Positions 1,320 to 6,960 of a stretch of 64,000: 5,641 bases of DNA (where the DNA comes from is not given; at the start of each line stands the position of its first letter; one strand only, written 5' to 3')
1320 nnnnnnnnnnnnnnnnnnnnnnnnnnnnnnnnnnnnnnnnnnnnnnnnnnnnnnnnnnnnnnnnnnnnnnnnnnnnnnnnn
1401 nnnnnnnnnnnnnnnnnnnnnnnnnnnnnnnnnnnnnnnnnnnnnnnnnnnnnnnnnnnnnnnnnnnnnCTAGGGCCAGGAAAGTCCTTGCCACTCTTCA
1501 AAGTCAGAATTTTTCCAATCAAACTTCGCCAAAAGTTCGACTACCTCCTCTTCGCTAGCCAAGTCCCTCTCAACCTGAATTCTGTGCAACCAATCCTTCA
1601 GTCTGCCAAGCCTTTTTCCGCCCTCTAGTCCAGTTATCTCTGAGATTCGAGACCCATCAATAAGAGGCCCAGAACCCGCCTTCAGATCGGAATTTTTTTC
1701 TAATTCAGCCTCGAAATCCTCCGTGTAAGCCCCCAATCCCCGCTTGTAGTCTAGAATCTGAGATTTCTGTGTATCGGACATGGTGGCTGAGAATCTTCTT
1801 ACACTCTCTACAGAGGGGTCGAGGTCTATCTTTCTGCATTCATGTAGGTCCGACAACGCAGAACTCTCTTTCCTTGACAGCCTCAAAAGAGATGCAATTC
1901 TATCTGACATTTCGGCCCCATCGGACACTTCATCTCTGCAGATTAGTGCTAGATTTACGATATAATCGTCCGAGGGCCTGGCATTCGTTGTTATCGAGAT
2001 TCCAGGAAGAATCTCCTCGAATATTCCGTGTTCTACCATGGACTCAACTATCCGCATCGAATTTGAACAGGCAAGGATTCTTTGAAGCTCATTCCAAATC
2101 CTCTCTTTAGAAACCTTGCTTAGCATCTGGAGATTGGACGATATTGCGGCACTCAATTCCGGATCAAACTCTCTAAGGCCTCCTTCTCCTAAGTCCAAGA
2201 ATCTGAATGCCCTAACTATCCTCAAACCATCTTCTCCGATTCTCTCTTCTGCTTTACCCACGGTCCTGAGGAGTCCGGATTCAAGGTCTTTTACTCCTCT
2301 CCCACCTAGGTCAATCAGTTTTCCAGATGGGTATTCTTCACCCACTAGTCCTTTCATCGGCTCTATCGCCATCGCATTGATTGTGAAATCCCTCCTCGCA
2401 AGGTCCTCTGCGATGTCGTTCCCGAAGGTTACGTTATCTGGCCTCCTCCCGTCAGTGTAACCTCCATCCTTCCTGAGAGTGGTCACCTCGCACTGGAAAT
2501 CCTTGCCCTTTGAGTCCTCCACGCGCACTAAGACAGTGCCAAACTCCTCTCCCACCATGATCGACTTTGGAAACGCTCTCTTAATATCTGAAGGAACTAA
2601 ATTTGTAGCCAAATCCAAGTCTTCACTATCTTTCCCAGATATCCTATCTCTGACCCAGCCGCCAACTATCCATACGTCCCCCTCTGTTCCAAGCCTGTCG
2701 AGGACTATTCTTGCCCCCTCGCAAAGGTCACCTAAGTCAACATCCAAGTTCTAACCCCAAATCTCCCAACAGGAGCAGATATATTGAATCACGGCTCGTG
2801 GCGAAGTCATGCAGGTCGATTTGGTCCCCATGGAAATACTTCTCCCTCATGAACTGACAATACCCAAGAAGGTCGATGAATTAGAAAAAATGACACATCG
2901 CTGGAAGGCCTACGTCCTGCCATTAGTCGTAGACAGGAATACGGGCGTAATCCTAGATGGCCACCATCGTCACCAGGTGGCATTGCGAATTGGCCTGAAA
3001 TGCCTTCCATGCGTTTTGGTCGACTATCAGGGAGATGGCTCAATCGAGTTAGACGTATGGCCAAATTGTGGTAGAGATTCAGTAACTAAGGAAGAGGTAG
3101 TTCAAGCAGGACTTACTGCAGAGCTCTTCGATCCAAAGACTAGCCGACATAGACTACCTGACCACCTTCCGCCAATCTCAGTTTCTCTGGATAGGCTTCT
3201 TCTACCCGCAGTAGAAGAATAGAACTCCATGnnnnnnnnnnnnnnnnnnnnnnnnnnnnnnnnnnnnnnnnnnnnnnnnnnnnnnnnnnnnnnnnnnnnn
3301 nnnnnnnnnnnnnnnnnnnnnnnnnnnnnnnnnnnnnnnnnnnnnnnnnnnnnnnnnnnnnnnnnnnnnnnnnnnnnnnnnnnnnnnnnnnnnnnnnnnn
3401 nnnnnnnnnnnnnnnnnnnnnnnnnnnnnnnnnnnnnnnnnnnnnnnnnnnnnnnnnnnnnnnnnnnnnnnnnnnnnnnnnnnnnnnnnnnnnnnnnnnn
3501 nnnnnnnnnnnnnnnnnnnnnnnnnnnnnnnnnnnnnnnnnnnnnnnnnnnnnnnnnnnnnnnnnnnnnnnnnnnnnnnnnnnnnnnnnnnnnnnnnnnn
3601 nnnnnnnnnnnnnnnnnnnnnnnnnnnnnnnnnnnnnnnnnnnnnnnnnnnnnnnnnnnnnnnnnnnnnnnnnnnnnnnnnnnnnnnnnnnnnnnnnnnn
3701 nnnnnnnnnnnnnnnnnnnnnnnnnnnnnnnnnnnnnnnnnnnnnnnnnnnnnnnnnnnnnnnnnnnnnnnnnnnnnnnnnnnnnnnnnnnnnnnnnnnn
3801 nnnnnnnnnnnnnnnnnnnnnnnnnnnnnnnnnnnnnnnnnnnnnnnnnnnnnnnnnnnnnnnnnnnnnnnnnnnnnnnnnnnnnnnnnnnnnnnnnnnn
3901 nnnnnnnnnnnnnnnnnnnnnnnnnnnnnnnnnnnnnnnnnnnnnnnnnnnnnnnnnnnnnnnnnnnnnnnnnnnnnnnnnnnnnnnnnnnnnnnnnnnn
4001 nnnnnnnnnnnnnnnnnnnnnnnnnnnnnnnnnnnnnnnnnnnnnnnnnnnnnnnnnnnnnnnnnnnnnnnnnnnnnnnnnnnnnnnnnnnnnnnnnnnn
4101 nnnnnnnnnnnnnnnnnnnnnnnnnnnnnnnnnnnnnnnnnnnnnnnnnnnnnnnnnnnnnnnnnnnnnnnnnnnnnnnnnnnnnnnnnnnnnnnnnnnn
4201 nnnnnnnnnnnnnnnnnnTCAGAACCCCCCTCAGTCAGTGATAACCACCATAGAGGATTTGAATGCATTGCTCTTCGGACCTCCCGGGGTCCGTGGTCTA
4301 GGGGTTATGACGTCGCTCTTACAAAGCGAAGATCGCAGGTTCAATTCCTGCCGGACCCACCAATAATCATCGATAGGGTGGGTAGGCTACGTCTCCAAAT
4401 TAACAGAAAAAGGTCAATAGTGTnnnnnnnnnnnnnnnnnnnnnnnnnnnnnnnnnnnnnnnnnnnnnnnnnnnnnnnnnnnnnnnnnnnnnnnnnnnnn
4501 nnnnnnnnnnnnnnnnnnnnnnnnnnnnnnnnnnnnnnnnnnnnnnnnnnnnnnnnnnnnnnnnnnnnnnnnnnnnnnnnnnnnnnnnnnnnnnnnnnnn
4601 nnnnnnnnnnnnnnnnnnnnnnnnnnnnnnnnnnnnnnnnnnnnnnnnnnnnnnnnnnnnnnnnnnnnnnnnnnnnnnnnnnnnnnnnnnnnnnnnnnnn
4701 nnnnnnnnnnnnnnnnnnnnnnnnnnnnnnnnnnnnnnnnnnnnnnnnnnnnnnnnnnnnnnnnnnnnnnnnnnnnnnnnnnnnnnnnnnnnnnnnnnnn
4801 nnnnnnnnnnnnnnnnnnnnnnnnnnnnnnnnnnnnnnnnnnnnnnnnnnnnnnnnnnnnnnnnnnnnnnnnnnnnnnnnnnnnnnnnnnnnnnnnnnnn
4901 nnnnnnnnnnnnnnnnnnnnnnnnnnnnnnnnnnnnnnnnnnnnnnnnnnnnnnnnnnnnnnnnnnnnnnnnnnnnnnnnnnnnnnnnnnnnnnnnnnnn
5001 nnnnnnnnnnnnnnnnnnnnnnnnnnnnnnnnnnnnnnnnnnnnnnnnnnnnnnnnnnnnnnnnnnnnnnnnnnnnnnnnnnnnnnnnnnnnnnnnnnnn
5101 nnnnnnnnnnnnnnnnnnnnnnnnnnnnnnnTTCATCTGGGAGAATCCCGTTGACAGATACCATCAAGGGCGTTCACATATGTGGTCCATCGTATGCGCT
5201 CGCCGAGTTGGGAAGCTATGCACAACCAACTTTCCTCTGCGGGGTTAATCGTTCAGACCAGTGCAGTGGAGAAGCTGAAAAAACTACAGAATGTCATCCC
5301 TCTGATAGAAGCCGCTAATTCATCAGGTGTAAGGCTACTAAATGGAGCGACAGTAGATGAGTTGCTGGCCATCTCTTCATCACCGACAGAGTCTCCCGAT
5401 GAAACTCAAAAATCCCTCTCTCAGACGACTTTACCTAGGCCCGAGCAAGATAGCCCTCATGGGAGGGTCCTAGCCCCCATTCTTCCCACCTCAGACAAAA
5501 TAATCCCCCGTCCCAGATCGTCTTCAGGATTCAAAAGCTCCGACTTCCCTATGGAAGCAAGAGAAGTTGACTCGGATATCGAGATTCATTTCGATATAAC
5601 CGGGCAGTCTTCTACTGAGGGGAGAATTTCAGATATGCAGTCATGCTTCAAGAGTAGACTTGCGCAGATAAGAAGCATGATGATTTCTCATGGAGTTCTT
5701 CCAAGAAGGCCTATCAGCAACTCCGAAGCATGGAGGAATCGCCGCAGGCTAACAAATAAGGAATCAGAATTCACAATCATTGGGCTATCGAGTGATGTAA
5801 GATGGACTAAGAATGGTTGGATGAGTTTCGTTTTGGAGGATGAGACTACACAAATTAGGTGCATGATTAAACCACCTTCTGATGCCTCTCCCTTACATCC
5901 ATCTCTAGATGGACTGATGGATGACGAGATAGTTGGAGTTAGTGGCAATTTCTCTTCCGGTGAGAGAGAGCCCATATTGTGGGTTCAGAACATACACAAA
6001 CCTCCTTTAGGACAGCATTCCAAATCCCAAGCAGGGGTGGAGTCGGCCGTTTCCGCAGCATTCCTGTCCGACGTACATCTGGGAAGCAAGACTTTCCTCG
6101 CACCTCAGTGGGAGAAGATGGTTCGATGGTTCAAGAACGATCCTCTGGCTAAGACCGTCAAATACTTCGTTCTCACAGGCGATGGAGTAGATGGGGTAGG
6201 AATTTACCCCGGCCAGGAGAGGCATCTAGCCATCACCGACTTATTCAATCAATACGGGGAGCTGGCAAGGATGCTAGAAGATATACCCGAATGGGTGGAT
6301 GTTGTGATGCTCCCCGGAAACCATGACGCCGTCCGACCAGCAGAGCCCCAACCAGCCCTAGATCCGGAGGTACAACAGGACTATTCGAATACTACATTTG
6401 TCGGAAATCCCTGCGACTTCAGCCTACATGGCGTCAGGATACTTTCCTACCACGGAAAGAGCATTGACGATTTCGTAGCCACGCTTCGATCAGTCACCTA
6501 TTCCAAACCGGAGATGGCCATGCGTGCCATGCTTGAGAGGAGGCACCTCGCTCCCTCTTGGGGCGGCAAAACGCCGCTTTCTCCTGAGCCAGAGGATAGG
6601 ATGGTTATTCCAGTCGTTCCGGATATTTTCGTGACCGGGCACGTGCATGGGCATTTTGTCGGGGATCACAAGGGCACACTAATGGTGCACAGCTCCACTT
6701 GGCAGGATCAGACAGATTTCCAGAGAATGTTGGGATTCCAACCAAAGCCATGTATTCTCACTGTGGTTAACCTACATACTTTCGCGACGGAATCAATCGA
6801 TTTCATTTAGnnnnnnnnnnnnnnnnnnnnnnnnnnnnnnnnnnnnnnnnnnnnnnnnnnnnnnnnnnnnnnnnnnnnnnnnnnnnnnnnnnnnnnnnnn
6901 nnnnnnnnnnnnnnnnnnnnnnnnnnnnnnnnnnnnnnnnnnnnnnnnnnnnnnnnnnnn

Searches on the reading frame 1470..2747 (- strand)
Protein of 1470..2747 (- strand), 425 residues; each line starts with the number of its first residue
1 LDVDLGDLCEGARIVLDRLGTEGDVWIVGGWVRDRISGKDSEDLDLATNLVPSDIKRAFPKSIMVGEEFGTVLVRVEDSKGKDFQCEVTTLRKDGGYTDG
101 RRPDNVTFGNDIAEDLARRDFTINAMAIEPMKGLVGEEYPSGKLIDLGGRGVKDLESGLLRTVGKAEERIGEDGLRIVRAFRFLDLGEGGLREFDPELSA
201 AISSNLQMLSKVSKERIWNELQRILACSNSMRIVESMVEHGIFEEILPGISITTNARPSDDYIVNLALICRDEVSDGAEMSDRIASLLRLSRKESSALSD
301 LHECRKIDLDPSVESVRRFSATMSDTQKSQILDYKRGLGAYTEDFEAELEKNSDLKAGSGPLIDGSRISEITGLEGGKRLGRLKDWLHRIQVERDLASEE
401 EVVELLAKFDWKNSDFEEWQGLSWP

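Call 22: search_protein_families(library=ncbifam, proteins=[window:1470-2747:-], max_evalue=1e-10)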
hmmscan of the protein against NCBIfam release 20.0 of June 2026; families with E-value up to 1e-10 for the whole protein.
window:1470-2747:- (425 aa): 8 families
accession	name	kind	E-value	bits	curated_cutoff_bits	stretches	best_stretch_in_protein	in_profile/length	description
NF009814.0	PRK13299.1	equivalog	9.5e-56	189.5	290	1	10-401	7-384/396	CCA tRNA nucleotidyltransferase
TIGR02692.1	tRNA_CCA_actino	equivalog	6.2e-39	133.9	438.8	1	24-252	29-245/466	CCA tRNA nucleotidyltransferase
TIGR01942.1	pcnB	subfamily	3.9e-34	118.2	305.65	1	8-259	14-250/425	polynucleotide adenylyltransferase PcnB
NF008634.1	PRK11623.1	equivalog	3e-18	65.6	702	1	7-253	44-286/469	polynucleotide adenylyltransferase PcnB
NF008137.0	PRK10885.1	equivalog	2.9e-16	59.3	451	1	25-251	3-211/409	multifunctional CCA addition/repair protein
NF009812.0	PRK13297.1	equivalog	4e-12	45.9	624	1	24-259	13-228/364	tRNA CCA-pyrophosphorylase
NF041569.1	A-tRNAntase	equivalog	1.4e-11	43.4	1440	1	23-259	480-704/880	A-adding tRNA nucleotidyltransferase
NF009813.0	PRK13298.1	equivalog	3.4e-11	42.7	606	1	111-234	83-194/417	tRNA CCA-pyrophosphorylase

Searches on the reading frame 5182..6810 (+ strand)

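Call 22: search_protein_families(library=ncbifam, proteins=[window:5182-6810:+], max_evalue=1e-10)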
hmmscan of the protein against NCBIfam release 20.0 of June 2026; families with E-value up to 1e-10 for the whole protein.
window:5182-6810:+ (542 aa): 5 families
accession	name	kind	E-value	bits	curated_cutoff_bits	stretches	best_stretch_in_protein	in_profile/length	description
NF003118.0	PRK04036.1-3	equivalog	1.6e-130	436.3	445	1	119-541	67-479/481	DNA-directed DNA polymerase II small subunit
NF003120.0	PRK04036.1-5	equivalog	2.5e-110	369.5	671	1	120-541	130-546/547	DNA-directed DNA polymerase II small subunit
NF003119.0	PRK04036.1-4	equivalog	8.5e-100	334.9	823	1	124-536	166-576/590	DNA-directed DNA polymerase II small subunit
NF003116.0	PRK04036.1-1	equivalog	3.7e-94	316.3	425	1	55-534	54-522/530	DNA-directed DNA polymerase II small subunit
NF003117.0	PRK04036.1-2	equivalog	2.9e-79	267.1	993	1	127-533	220-635/650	DNA-directed DNA polymerase II small subunit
